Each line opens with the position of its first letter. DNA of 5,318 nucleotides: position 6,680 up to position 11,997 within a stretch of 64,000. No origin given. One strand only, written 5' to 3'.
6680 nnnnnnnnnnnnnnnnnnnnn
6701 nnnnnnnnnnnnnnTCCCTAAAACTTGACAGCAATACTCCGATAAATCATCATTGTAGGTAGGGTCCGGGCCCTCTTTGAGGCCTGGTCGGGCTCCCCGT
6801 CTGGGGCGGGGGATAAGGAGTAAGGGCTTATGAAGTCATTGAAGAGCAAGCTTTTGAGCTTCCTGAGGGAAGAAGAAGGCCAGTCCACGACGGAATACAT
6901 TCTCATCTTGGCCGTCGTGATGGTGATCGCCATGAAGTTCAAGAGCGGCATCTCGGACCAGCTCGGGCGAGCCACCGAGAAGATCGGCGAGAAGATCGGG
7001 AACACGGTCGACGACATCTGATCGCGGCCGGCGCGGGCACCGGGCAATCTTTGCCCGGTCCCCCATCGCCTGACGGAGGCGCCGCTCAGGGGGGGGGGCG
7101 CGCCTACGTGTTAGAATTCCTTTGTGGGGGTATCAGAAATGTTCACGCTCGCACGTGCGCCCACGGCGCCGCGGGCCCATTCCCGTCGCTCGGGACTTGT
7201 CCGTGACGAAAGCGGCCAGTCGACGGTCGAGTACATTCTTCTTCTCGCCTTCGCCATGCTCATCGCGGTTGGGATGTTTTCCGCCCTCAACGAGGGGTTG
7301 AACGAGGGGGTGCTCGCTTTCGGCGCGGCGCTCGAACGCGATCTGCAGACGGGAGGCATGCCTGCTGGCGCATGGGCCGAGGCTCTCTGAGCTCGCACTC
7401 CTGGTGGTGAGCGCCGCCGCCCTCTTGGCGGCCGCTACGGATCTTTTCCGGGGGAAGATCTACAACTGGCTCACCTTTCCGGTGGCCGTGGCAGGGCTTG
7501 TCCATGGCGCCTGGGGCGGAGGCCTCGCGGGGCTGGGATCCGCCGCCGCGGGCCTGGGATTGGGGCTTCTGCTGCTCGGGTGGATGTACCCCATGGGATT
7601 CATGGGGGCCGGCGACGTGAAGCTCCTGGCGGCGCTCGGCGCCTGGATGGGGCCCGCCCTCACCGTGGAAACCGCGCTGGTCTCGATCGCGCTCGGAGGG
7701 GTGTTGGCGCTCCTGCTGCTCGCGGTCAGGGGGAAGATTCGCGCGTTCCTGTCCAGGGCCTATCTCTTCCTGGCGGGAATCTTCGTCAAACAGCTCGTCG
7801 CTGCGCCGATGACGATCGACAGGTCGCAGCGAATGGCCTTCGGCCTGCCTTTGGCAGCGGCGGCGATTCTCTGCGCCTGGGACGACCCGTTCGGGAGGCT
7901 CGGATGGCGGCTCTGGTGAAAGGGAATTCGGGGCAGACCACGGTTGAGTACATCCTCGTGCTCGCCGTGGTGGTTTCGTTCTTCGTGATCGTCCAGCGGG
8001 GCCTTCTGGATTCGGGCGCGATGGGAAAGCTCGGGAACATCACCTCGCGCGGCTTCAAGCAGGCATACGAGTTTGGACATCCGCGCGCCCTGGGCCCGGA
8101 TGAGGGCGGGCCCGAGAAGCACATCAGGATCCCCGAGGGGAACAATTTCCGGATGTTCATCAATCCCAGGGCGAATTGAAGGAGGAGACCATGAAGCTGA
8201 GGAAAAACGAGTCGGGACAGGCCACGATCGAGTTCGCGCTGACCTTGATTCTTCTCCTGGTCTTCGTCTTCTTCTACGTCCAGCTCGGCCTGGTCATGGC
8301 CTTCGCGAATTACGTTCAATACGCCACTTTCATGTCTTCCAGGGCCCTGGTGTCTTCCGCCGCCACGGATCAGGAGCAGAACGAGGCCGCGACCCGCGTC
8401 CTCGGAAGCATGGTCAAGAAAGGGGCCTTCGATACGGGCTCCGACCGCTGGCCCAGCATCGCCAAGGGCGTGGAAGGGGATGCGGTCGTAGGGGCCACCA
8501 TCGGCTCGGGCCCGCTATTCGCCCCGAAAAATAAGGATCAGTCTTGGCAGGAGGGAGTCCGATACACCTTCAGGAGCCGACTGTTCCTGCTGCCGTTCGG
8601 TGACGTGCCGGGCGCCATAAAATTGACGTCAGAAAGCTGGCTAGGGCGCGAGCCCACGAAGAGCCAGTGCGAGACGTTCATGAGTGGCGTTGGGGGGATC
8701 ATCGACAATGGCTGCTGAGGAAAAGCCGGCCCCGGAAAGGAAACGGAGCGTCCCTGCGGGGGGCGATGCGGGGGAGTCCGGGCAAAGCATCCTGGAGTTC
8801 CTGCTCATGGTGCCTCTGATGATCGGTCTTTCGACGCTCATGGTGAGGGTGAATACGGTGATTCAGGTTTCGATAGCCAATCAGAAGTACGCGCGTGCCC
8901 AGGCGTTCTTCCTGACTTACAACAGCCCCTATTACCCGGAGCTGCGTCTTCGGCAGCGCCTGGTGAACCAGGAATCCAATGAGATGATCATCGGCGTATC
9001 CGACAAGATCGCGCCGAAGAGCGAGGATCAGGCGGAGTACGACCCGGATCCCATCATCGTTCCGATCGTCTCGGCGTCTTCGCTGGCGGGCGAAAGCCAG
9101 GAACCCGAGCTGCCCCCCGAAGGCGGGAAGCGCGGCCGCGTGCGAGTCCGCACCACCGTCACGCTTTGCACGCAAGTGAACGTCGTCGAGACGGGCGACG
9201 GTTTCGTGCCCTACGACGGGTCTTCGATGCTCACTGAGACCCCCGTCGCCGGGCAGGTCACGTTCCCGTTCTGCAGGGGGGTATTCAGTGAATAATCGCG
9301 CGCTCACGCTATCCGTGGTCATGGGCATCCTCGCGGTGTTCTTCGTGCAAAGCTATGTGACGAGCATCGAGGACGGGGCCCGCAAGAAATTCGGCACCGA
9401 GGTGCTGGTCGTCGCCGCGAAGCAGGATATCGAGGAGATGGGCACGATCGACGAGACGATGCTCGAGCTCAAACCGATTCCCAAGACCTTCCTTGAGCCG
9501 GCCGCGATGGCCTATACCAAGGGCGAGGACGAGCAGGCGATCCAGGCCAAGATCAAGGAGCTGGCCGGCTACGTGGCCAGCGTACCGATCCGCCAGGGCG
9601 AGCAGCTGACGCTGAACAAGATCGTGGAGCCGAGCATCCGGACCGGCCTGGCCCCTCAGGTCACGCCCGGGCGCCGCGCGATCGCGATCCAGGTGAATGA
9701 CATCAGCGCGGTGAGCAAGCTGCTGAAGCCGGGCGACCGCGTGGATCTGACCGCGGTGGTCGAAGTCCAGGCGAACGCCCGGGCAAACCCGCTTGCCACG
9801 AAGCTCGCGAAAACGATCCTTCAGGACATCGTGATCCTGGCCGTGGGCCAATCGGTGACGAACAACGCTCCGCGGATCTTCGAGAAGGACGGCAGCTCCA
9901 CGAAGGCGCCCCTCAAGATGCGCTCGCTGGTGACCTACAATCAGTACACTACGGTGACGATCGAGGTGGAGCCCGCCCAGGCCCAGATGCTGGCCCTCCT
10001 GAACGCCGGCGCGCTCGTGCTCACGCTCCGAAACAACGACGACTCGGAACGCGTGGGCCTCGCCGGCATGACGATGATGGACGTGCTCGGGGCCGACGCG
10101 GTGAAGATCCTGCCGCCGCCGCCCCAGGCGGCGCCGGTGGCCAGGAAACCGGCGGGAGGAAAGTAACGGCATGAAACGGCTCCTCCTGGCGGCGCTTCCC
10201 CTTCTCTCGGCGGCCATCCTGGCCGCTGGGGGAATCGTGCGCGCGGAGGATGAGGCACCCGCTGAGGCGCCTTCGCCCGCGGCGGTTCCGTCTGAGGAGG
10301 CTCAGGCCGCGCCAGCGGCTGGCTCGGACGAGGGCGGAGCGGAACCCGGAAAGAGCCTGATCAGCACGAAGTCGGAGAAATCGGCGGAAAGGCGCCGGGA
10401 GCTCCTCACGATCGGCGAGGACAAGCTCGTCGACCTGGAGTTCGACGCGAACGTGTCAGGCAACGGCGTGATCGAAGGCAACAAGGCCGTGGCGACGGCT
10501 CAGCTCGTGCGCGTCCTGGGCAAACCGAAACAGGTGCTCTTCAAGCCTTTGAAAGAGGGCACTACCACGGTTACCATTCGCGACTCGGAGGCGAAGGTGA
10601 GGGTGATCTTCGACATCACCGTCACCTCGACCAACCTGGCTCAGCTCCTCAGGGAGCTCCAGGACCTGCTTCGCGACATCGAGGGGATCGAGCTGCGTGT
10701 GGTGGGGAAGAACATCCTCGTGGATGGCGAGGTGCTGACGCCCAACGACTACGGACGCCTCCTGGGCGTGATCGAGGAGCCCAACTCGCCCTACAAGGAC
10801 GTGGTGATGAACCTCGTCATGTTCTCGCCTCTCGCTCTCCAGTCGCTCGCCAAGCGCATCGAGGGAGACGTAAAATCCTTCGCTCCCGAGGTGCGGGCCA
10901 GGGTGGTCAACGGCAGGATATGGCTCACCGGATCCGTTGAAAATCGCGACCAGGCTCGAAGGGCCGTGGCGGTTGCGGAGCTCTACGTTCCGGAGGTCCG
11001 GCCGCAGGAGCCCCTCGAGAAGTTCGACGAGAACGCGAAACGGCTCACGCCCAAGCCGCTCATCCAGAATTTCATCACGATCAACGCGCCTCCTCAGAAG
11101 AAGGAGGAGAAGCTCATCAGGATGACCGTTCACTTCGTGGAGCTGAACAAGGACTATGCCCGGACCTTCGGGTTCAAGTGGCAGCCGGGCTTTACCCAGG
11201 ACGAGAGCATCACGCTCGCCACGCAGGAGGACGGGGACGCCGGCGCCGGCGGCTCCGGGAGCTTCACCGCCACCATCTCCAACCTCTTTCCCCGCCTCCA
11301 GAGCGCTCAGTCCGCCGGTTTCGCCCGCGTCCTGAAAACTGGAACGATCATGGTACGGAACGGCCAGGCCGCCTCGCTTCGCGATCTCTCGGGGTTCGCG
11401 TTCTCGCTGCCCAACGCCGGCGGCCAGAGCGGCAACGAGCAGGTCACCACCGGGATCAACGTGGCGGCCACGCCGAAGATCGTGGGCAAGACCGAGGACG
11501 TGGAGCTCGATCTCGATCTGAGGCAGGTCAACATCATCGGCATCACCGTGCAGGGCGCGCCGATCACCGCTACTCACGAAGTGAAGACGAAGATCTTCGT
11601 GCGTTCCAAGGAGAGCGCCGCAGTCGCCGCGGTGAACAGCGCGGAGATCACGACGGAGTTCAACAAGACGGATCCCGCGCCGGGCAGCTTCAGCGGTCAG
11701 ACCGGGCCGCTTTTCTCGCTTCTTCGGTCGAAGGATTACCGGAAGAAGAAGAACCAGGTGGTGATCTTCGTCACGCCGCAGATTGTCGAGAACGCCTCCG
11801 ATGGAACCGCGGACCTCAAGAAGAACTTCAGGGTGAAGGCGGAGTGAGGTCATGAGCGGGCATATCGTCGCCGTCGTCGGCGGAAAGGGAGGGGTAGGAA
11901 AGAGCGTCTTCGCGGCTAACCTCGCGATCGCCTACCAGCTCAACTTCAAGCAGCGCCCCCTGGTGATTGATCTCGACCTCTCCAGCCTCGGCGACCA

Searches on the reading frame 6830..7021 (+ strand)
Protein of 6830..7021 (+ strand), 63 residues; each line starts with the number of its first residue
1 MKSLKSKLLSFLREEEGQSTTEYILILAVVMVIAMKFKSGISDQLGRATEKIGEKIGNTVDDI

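Call 57: search_protein_families(library=pfam, proteins=[window:6830-7021:+], max_evalue=0.01)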
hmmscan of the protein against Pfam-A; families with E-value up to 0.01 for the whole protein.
window:6830-7021:+ (63 aa): 1 family
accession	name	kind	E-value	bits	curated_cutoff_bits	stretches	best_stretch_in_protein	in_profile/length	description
PF16982.10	Flp1_like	-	2e-07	30.8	33.5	1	11-57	2-48/49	Putative Flagellin, Flp1-like, domain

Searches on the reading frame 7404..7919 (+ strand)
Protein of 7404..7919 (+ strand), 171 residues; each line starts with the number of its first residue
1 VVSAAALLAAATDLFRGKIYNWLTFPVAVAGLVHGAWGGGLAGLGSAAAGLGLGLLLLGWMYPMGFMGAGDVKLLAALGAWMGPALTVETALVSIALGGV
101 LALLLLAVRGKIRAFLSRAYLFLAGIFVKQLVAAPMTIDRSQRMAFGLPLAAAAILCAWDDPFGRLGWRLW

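Call 57: search_protein_families(library=pfam, proteins=[window:7404-7919:+], max_evalue=0.01)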
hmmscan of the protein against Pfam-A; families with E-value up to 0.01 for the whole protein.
window:7404-7919:+ (171 aa): 1 family
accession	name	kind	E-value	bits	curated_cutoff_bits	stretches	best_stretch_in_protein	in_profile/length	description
PF01478.23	Peptidase_A24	-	1.4e-15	58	26.5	1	4-103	5-104/104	Type IV leader peptidase family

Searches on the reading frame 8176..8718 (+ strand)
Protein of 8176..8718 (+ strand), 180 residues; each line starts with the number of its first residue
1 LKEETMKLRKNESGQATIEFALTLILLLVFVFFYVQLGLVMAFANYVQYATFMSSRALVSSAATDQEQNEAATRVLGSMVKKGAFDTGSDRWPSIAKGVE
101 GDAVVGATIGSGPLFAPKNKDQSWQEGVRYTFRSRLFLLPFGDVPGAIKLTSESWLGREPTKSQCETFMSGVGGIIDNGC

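Call 6: search_protein_families(library=pfam, proteins=[window:8176-8718:+], max_evalue=0.01)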
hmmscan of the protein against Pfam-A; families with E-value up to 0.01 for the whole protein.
window:8176-8718:+ (180 aa): 1 family
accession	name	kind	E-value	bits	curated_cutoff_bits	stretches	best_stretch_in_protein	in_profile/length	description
PF07811.17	TadE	-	8.3e-07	29.5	22.9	1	14-56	1-43/43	TadE-like protein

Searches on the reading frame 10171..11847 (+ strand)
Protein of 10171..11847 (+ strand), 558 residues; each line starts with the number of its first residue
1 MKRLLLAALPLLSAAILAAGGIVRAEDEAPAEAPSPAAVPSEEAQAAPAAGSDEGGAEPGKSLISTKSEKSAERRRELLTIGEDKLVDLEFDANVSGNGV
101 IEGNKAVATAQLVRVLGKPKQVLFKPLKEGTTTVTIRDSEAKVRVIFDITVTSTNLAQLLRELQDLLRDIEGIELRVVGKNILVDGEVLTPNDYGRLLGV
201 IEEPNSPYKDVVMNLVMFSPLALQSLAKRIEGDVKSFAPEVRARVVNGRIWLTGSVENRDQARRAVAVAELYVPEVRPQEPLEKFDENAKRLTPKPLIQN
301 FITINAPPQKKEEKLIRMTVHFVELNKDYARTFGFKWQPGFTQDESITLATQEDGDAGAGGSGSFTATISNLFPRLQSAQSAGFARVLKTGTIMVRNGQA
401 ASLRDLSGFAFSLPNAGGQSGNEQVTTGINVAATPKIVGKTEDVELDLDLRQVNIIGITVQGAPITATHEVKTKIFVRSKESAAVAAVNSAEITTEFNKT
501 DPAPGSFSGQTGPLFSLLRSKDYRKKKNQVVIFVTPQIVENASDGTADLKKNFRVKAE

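Call 6: search_protein_families(library=pfam, proteins=[window:10171-11847:+], max_evalue=0.01)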
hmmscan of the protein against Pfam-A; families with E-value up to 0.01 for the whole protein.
window:10171-11847:+ (558 aa): 2 families
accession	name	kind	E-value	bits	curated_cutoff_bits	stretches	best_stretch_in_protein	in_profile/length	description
PF00263.26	Secretin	-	1e-11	45.2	27.5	1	380-540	3-169/169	Bacterial type II and III secretion system protein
PF04972.22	BON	-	2.3e-05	25.1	27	1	238-276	21-58/69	BON domain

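Call 7: search_protein_families(library=ncbifam, proteins=[window:10171-11847:+], max_evalue=0.01)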
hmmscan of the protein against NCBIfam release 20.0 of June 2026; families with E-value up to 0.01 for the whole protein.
window:10171-11847:+ (558 aa): 3 families
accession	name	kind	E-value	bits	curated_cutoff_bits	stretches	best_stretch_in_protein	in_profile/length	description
TIGR02516.1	type_III_yscC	equivalog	4.3e-09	35.4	238.45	1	312-540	232-462/463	type III secretion system outer membrane ring subunit SctC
TIGR02515.1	IV_pilus_PilQ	subfamily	2e-06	27.1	284.35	1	373-540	262-428/428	type IV pilus secretin PilQ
TIGR02517.1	type_II_gspD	equivalog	3e-06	26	351.35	1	369-544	414-595/600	type II secretion system secretin GspD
